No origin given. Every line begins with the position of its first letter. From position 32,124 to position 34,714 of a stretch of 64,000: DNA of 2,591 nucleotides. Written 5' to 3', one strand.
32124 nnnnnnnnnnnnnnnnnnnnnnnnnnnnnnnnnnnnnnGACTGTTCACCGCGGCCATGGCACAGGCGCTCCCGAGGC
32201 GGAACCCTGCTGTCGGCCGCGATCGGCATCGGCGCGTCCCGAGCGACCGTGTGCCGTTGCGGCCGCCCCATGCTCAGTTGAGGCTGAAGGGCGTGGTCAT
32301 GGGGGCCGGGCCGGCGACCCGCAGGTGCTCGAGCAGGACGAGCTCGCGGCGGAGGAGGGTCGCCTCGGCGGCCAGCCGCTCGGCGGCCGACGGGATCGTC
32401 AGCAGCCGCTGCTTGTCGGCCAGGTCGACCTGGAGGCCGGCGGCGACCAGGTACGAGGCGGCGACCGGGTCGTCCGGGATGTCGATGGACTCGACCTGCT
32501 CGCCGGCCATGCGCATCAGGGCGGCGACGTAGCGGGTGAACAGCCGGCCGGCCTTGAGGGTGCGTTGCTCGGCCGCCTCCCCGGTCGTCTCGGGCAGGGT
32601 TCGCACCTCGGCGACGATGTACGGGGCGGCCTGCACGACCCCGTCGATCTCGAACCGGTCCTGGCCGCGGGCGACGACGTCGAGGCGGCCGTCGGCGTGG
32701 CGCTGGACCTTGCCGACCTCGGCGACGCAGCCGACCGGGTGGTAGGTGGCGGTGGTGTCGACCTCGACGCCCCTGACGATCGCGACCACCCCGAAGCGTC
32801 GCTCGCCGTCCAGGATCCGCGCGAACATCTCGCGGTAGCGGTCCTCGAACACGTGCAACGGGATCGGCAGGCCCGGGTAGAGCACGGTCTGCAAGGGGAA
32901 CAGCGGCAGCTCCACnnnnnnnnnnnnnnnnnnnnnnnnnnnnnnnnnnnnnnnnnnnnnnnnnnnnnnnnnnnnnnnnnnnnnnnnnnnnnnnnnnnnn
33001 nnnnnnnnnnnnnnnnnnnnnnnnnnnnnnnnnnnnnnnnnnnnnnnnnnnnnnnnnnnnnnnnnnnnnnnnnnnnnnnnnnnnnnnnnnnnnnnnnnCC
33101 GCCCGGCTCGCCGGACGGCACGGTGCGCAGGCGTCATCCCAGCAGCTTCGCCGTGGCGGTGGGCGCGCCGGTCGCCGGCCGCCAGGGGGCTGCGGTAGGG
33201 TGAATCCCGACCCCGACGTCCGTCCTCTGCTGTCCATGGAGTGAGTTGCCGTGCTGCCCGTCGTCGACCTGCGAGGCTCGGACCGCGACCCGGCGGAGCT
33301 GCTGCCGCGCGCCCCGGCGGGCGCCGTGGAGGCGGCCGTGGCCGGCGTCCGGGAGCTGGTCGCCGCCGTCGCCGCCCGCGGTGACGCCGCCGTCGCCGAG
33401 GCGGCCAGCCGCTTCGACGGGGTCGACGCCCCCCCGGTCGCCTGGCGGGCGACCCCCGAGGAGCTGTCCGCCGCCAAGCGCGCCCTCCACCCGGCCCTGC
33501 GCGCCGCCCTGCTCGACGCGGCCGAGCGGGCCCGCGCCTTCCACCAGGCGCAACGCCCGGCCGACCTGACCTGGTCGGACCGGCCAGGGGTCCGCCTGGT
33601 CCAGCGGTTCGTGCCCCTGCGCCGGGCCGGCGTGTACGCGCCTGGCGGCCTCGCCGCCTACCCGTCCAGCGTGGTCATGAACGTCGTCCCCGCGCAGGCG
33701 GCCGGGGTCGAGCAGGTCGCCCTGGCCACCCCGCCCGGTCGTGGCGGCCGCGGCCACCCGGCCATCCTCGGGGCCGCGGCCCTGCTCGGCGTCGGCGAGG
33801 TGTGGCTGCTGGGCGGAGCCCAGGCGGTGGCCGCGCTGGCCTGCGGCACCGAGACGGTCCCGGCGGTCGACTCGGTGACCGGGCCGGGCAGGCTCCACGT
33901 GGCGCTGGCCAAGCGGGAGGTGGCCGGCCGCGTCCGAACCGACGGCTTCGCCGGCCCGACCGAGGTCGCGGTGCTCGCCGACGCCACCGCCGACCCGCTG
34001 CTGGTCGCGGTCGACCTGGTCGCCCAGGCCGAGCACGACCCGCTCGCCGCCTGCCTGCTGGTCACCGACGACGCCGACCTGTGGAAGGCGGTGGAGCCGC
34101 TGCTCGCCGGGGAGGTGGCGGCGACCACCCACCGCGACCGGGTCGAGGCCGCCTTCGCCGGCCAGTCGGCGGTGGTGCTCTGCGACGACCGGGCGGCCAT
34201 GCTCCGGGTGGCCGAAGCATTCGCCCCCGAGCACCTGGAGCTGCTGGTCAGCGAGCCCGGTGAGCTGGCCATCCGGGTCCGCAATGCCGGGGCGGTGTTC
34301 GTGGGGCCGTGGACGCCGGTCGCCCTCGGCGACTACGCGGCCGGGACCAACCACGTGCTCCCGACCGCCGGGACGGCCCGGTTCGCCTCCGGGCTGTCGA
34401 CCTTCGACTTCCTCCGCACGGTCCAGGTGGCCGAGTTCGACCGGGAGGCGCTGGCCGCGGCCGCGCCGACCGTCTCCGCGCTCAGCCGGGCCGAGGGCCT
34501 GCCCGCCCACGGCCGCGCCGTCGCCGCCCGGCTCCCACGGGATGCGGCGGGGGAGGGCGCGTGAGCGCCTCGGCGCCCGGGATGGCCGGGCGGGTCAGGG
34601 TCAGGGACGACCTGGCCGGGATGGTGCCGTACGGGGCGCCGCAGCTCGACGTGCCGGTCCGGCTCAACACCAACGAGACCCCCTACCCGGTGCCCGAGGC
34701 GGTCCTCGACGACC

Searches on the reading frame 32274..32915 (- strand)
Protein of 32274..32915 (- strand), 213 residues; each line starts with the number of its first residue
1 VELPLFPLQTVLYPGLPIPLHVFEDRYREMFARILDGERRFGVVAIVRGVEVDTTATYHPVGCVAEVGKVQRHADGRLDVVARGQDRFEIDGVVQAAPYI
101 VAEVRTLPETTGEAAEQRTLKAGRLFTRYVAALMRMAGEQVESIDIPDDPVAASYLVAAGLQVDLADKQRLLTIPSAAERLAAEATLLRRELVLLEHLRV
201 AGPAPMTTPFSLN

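Call 64: search_protein_families(library=pfam, proteins=[window:32274-32915:-])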
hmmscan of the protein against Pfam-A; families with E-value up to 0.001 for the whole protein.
window:32274-32915:- (213 aa): 1 family
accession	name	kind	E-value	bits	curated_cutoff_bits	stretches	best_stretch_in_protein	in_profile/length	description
PF02190.22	LON_substr_bdg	-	2.4e-37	129.3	28.7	1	2-189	1-199/200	ATP-dependent protease La (LON) substrate-binding domain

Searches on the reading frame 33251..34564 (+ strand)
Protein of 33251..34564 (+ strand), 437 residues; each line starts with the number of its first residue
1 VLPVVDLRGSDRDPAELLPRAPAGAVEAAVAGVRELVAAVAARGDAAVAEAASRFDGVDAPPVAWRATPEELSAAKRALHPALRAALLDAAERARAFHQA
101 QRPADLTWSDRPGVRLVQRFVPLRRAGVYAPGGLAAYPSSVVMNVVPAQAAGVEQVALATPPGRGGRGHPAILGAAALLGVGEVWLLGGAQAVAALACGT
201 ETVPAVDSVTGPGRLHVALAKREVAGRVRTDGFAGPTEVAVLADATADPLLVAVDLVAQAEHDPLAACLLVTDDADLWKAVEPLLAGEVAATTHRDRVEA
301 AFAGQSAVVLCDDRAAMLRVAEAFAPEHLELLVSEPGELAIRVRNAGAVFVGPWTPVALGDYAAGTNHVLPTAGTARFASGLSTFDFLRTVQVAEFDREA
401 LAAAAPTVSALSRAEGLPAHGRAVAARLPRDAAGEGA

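Call 64: search_protein_families(library=pfam, proteins=[window:33251-34564:+])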
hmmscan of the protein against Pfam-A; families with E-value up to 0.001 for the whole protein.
window:33251-34564:+ (437 aa): 1 family
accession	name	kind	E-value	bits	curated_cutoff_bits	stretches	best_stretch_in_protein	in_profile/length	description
PF00815.25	Histidinol_dh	-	1.8e-141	472.4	27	1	26-428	8-411/411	Histidinol dehydrogenase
